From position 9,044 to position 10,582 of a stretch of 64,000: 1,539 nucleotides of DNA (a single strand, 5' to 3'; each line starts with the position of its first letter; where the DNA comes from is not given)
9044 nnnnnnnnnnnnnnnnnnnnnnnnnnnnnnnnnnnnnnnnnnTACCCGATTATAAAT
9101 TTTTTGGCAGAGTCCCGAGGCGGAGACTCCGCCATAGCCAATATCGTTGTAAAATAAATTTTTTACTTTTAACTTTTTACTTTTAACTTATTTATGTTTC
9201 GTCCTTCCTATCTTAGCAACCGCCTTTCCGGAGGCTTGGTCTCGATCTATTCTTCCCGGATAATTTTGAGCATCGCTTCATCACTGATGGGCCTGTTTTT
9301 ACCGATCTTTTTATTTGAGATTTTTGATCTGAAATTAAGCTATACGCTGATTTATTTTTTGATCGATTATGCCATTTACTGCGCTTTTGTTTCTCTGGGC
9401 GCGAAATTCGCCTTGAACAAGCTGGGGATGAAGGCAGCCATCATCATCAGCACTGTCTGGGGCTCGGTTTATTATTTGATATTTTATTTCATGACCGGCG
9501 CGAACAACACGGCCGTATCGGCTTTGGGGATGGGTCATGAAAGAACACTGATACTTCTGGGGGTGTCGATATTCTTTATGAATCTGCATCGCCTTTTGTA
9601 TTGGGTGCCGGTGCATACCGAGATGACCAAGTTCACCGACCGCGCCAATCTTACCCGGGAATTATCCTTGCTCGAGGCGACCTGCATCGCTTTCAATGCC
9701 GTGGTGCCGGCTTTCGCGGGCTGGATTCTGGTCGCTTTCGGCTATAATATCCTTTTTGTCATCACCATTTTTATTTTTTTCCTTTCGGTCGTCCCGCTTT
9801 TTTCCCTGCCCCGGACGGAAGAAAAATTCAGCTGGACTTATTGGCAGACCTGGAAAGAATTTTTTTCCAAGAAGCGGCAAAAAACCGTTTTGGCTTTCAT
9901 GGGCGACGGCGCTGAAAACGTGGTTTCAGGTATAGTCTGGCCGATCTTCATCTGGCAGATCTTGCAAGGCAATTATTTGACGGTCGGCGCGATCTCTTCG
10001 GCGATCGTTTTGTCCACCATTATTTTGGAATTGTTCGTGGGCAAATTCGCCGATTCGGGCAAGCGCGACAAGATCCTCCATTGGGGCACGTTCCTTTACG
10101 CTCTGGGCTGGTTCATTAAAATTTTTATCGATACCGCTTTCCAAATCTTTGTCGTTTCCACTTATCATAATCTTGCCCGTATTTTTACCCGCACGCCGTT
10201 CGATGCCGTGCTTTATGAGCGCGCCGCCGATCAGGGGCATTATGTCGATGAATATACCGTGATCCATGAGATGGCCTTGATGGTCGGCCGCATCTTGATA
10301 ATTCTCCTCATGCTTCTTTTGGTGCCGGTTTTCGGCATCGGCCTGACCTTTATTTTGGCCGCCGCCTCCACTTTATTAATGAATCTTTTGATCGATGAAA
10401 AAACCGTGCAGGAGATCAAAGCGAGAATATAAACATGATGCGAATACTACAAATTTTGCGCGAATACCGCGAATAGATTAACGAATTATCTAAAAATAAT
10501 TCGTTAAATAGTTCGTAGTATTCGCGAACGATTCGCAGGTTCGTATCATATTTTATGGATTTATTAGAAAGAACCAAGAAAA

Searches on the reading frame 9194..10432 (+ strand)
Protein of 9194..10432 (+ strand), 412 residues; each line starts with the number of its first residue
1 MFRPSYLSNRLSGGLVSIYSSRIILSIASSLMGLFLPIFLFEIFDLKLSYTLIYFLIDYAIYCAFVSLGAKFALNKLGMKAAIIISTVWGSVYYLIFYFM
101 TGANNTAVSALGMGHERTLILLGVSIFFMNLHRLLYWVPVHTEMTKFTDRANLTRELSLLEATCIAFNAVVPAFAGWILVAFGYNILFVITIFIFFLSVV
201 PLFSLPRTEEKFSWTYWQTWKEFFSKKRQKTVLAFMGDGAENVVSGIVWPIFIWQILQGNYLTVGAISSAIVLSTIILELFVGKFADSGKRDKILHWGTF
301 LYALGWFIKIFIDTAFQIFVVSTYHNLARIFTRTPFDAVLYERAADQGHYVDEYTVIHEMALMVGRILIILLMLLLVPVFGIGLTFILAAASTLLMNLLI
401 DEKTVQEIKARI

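Call 101: search_protein_families(library=pfam, proteins=[window:9194-10432:+], max_evalue=0.0001)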
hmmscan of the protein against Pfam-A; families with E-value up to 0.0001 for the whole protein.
window:9194-10432:+ (412 aa): 1 family
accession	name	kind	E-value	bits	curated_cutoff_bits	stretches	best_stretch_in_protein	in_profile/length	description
PF07690.21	MFS_1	-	2.3e-12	46.9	33.4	2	239-397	9-165/347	Major Facilitator Superfamily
